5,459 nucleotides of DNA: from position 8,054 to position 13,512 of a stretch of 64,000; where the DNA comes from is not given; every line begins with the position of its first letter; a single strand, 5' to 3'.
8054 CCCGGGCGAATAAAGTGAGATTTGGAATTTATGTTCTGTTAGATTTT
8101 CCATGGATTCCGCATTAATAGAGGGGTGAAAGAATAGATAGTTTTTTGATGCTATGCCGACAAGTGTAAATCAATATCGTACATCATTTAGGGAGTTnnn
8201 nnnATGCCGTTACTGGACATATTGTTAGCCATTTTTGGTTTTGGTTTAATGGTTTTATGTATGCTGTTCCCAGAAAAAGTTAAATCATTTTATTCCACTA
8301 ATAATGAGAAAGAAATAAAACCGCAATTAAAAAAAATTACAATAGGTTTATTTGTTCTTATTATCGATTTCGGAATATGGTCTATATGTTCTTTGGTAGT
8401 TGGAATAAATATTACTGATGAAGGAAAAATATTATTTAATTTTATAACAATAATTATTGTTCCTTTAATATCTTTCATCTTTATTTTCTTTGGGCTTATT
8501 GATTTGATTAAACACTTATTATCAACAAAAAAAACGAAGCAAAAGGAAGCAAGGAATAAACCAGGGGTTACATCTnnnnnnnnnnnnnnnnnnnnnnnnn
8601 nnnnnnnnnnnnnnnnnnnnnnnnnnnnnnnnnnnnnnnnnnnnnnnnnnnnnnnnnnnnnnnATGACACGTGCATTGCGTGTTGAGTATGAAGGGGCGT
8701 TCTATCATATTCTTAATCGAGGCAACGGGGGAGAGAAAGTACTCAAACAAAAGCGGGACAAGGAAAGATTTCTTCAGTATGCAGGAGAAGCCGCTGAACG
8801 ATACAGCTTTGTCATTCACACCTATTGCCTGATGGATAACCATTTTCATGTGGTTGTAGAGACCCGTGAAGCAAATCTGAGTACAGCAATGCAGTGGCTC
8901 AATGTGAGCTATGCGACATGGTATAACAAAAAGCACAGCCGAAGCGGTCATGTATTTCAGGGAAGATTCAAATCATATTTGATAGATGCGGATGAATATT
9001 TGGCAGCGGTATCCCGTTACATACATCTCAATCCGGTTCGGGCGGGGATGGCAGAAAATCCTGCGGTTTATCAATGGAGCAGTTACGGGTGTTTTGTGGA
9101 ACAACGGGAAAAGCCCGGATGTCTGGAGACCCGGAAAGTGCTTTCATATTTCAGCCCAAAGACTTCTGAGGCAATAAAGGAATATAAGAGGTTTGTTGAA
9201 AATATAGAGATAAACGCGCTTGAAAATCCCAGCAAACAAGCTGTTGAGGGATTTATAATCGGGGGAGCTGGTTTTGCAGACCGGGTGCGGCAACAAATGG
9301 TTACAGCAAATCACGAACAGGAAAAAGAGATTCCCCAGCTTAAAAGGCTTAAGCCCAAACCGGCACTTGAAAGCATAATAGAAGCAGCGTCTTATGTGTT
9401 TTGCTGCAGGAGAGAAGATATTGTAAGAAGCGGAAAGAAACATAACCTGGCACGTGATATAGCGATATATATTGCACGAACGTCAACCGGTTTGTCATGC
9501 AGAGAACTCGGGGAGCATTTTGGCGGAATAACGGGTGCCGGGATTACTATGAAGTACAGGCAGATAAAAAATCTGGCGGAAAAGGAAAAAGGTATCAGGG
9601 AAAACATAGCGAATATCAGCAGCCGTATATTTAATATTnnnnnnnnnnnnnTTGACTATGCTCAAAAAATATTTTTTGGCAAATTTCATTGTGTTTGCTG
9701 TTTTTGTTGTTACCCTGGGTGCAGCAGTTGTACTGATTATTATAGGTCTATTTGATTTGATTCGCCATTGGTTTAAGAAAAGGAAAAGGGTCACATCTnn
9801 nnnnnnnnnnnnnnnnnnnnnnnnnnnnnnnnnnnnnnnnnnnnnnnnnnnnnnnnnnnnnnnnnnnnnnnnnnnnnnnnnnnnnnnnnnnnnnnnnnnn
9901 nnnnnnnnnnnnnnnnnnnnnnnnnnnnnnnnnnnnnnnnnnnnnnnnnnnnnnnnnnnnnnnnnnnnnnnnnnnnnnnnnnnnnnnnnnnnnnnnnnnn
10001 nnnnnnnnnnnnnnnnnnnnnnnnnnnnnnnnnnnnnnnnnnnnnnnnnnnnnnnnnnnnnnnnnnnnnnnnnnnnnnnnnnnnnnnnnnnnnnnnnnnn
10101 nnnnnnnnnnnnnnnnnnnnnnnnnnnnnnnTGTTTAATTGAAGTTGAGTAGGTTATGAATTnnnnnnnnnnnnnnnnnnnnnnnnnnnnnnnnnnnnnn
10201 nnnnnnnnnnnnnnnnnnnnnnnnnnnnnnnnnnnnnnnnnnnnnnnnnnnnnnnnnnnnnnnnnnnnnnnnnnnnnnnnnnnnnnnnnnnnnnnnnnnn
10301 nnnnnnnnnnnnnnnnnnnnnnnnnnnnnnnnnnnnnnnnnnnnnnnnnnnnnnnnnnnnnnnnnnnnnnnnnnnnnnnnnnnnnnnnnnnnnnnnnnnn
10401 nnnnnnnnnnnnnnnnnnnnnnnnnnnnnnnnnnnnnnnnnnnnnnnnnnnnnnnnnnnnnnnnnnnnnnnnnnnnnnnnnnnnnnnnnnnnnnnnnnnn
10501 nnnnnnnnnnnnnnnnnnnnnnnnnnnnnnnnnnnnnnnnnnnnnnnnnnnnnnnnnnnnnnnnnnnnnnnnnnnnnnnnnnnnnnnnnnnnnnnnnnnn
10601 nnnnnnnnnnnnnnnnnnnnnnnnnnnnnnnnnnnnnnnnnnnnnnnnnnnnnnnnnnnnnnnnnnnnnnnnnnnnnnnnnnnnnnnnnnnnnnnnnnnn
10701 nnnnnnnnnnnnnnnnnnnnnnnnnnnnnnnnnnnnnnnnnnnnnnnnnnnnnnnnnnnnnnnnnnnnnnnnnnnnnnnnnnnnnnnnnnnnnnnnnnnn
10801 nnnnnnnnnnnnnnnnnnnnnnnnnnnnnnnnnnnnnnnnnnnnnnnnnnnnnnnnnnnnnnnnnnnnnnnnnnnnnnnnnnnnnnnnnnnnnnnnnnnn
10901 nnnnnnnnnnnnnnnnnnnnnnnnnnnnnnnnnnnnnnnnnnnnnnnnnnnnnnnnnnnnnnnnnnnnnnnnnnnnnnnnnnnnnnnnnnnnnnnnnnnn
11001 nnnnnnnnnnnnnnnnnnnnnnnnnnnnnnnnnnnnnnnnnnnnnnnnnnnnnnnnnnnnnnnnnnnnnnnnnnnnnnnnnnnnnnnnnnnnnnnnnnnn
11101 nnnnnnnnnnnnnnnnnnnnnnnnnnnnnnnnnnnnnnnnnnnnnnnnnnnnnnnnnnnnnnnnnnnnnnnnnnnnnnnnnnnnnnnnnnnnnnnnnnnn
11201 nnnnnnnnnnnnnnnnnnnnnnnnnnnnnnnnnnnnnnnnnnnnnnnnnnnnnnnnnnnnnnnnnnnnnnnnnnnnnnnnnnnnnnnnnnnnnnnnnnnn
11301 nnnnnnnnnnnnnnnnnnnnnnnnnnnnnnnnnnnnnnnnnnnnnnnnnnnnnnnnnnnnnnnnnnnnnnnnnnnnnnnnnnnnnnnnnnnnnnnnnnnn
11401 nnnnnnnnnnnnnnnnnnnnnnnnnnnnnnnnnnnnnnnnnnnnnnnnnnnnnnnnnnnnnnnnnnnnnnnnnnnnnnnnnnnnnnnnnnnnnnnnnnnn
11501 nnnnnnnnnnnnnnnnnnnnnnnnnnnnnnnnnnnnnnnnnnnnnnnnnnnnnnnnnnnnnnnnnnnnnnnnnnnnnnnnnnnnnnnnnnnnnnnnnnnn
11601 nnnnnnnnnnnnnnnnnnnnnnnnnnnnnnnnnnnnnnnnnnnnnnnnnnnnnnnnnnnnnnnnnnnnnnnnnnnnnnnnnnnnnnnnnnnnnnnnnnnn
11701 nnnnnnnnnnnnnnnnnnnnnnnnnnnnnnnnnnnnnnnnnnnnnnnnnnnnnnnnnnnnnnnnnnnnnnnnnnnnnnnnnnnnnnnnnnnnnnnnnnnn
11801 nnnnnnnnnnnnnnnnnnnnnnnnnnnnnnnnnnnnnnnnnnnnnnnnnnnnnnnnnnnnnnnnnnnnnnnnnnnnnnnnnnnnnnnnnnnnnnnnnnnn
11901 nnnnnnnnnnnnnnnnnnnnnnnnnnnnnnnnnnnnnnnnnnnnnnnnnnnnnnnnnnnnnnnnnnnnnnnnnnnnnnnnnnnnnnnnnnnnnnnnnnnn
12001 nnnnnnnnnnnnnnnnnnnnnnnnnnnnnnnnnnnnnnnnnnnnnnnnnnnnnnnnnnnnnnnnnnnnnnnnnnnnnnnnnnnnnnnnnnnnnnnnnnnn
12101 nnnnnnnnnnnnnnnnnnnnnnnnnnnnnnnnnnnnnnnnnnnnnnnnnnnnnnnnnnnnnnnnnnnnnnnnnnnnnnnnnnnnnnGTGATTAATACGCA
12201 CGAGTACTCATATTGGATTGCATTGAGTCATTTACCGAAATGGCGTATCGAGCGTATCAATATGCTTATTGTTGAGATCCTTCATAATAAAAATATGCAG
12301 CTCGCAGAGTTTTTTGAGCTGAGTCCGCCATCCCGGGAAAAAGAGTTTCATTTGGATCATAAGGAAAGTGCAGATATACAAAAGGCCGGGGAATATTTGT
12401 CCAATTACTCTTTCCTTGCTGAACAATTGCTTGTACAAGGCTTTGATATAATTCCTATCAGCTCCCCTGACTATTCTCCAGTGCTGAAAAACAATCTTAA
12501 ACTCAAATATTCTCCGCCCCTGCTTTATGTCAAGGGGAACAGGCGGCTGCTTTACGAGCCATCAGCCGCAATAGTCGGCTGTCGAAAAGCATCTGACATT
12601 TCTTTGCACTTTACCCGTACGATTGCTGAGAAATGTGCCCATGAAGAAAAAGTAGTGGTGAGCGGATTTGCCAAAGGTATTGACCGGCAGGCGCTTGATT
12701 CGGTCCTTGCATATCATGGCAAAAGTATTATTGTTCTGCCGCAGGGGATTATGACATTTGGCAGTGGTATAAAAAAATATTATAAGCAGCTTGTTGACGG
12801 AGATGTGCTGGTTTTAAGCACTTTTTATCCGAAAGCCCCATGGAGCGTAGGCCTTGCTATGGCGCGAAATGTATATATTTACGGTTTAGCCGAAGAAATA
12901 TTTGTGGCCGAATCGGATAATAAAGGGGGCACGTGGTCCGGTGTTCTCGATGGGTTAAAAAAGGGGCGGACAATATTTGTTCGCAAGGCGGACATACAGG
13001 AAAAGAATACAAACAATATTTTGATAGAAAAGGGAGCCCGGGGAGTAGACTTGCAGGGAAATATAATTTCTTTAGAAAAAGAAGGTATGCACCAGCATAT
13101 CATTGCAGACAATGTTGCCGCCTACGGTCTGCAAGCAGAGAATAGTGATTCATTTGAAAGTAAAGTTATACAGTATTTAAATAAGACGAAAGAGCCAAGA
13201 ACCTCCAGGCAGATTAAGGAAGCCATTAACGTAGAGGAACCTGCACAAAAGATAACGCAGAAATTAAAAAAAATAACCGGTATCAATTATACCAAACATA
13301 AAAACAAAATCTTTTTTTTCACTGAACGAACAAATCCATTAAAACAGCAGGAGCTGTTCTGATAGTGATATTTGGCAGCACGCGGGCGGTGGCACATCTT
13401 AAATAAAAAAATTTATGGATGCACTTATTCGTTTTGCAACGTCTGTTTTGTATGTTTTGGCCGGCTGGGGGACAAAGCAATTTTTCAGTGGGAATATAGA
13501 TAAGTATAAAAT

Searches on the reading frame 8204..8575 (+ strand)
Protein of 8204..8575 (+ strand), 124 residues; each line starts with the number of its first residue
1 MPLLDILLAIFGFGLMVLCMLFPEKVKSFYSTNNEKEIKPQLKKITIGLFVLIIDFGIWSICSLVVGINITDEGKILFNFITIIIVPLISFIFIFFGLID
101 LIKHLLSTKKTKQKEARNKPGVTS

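Call 6: search_protein_families(library=pfam, proteins=[window:8204-8575:+], max_evalue=0.1)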
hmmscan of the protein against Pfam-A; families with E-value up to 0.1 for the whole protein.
window:8204-8575:+ (124 aa): 4 families
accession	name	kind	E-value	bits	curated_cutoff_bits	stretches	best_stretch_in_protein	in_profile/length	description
PF20563.3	DUF6773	-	0.0053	17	27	1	7-116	53-157/163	Family of unknown function (DUF6773)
PF15102.11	TMEM154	-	0.0064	16.8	30.3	1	78-116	61-98/153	TMEM154 protein family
PF02096.25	60KD_IMP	-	0.0074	16.7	35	1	7-45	2-40/163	60Kd inner membrane protein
PF04893.22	Yip1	-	0.056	13.7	28.6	1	14-93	103-172/173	Yip1 domain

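Call 7: search_protein_families(library=ncbifam, proteins=[window:8204-8575:+], max_evalue=0.1)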
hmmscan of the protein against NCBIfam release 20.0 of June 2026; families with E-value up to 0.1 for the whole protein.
window:8204-8575:+ (124 aa): 5 families
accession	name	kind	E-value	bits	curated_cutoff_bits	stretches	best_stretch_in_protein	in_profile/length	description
NF045849.1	ICE_MMCAP2_0565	equivalog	6e-05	22.7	40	1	6-68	19-79/80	Mbov_0395 family pilin-like conjugal transfer protein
NF046000.1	MAG1210_fam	subfamily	0.003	16.3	275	1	33-115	50-134/550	MAG1210 family protein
TIGR03592.1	yidC_oxa1_cterm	subfamily_domain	0.0035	17.4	84.3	1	7-45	3-41/191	membrane protein insertase YidC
NF045937.1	MSC_0624_12TM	equivalog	0.0044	15.6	70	1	7-112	208-311/445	MSC_0624 family F1-like ATPase-associated membrane protein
TIGR04370.1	glyco_rpt_poly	subfamily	0.0074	15.3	40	1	56-116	16-77/396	oligosaccharide repeat unit polymerase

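Call 12: find_homologous_proteins(query=window:8204-8575:+, max_evalue=0.01)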
Query window:8204-8575:+ (124 aa): 1 proteins with E <= 0.01 among 21 candidates.
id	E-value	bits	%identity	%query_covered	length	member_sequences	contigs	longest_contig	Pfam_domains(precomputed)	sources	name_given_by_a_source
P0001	1.5e-71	256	100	100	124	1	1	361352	-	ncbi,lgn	-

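Call 14: find_encoding_contigs(protein=P0001, flank=10000, max_places=6)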
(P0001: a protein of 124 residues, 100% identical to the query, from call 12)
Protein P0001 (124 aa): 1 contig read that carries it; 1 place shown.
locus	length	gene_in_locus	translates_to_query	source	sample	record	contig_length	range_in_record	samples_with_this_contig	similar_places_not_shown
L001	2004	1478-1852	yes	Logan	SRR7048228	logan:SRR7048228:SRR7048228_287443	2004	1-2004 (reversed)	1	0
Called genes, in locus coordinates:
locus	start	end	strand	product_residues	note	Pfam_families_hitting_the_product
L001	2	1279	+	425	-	?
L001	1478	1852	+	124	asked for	-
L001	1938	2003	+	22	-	?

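Call 64: search_protein_families(library=padloc, proteins=[window:8204-8575:+], max_evalue=0.001)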
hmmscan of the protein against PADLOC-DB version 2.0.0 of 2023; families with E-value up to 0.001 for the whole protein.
window:8204-8575:+ (124 aa): 0 families

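Call 72: list_cluster_members(proteins=[P0001, P0003])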
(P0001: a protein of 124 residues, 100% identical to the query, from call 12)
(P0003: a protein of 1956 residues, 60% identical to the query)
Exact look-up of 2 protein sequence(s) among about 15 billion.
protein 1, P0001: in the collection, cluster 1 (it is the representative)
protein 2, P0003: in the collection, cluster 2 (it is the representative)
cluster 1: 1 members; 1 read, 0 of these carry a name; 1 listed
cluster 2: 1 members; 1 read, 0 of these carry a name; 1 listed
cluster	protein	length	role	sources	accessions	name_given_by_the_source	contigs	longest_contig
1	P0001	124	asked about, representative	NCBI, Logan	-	-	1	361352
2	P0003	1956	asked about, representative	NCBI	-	-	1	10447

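Call 73: predict_structure(protein=window:8204-8575:+)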
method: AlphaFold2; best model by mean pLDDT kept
length: 124 residues; sequences in the alignment: 1
mean_pLDDT: 64.1   pTM: 0.36
mean pLDDT of the five models: 64.1, 63.5, 62.8, 62.6, 60.4
residues with pLDDT >= 90: 0; 70-90: 41; 50-70: 71; < 50: 12
segments of 3 or more residues with pLDDT < 50: 41-43
pLDDT, mean of each block of 10 residues (from residue 1): 60 67 56 50 54 65 64 71 72 77 76 63 52
secondary structure, 60 per line:
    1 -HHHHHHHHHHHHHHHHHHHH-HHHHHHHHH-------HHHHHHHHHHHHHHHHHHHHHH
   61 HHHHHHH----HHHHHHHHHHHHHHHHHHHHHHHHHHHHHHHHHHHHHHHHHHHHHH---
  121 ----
elements in order: H2-21 H23-31 H39-67 H72-117

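Call 77: search_dna_similar(query=window:8204-8575:+, collection=plasmids, mode=protein, max_evalue=0.01, max_rows=5)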
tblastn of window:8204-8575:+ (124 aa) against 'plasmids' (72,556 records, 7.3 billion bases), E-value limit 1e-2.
No match.

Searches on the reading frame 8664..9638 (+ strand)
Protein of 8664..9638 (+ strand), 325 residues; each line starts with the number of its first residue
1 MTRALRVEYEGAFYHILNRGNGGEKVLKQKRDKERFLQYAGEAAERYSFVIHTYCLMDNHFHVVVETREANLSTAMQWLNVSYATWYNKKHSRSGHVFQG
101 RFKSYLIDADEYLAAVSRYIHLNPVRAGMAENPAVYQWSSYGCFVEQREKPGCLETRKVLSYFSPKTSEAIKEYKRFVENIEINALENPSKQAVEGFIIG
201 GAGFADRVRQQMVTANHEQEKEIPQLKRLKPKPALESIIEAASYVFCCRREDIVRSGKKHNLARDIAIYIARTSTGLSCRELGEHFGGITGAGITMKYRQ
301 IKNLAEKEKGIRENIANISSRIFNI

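Call 6: search_protein_families(library=pfam, proteins=[window:8664-9638:+], max_evalue=0.1)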
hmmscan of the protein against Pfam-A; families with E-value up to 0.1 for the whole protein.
window:8664-9638:+ (325 aa): 3 families
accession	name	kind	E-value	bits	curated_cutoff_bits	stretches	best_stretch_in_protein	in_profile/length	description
PF01797.21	Y1_Tnp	-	8.8e-15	55.3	23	1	13-121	6-119/121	Transposase IS200 like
PF08299.17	Bac_DnaA_C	-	1.4e-06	28.7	31.5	1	236-291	2-59/69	Bacterial dnaA protein helix-turn-helix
PF03851.20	UvdE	-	0.022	14.4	24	1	56-100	206-250/275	UV-endonuclease UvdE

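Call 7: search_protein_families(library=ncbifam, proteins=[window:8664-9638:+], max_evalue=0.1)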
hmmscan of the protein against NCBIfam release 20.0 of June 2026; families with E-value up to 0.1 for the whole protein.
window:8664-9638:+ (325 aa): 4 families
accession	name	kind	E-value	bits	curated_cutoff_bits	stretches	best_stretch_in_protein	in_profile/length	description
NF047646.1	REP_Tyr_transpos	equivalog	1.9e-20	73.2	80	1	6-139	4-146/146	REP-associated tyrosine transposase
TIGR00362.1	DnaA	equivalog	1.7e-10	40.6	343.9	1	214-322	327-437/437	chromosomal replication initiator protein DnaA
NF001154.0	PRK00149.3-3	equivalog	2.9e-09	36.4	410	1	227-324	360-460/462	chromosomal replication initiator protein DnaA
NF033573.1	transpos_IS200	equivalog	0.015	15.5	55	1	15-94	14-93/126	IS200/IS605 family transposase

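Call 64: search_protein_families(library=padloc, proteins=[window:8664-9638:+], max_evalue=0.001)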
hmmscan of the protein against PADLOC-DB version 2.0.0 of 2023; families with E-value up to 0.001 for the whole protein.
window:8664-9638:+ (325 aa): 0 families

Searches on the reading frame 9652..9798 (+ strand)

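Call 6: search_protein_families(library=pfam, proteins=[window:9652-9798:+], max_evalue=0.1)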
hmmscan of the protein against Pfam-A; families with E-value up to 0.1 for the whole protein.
window:9652-9798:+ (49 aa): 3 families
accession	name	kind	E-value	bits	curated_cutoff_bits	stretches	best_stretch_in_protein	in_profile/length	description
PF11204.13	DUF2985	-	0.013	16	22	1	10-44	9-42/78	Protein of unknown function (DUF2985)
PF13038.11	DUF3899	-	0.054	14.3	23.4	1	14-46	6-38/88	Domain of unknown function (DUF3899)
PF05309.16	TraE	-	0.088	12.7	24.8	1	6-36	11-41/182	TraE protein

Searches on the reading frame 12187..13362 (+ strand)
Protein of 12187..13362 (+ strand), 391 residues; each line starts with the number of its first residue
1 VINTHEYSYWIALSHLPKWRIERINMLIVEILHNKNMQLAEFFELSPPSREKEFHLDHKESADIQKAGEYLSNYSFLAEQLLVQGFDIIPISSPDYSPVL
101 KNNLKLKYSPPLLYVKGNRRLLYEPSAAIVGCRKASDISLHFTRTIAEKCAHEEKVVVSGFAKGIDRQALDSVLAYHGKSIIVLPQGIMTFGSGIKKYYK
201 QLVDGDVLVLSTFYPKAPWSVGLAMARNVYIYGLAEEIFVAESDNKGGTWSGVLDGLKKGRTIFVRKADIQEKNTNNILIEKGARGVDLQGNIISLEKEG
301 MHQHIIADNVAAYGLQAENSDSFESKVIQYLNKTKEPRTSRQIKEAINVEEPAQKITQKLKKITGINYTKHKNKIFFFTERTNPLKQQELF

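Call 19: search_protein_families(library=pfam, proteins=[window:12187-13362:+], max_evalue=0.001)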
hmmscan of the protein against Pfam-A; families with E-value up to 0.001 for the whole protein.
window:12187-13362:+ (391 aa): 1 family
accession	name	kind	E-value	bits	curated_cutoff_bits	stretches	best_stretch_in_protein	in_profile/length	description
PF02481.21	DNA_processg_A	-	1.2e-38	132.9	29.6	1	84-286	5-209/212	DNA recombination-mediator protein A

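Call 49: find_encoding_contigs(protein=window:12187-13362:+, flank=1000, max_places=4)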
Protein window:12187-13362:+ (391 aa): 1 contig read that carries it; 1 place shown.
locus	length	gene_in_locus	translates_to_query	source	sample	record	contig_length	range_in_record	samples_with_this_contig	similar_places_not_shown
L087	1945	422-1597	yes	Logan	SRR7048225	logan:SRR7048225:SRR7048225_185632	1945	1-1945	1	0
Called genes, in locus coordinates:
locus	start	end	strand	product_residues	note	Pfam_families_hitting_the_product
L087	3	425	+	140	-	?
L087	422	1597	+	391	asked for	PF02481:DNA_processg_A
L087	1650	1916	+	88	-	-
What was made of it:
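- Tried and rejected: Neighbouring genes map only to short Logan contigs from SRR7048225 and SRR7048228 (calls 14, 49).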

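Call 64: search_protein_families(library=padloc, proteins=[window:12187-13359:+], max_evalue=0.001)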
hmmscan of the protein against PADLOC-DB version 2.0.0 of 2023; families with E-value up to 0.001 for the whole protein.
window:12187-13359:+ (391 aa): 3 families
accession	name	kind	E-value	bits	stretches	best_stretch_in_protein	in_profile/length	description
PDLC03927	PsyrA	-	2.1e-77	258.9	1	4-370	5-386/398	-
PDLC03961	ShosA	-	1.7e-33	114.2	1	38-276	38-268/303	-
PDLC02997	ShosA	-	5.9e-10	36.9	1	82-253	91-260/327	-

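Call 65: search_protein_families(library=ncbifam, proteins=[window:12187-13359:+], max_evalue=0.00001)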
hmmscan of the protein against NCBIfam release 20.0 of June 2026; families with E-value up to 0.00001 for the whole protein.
window:12187-13359:+ (391 aa): 2 families
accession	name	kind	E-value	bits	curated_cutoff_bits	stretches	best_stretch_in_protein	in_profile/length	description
TIGR00732.1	dprA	equivalog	1.7e-32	112.4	191.15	1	87-293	10-216/220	DNA-processing protein DprA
NF008007.0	PRK10736.1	equivalog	1.6e-21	76.9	495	1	85-303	71-289/374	DNA-protecting protein DprA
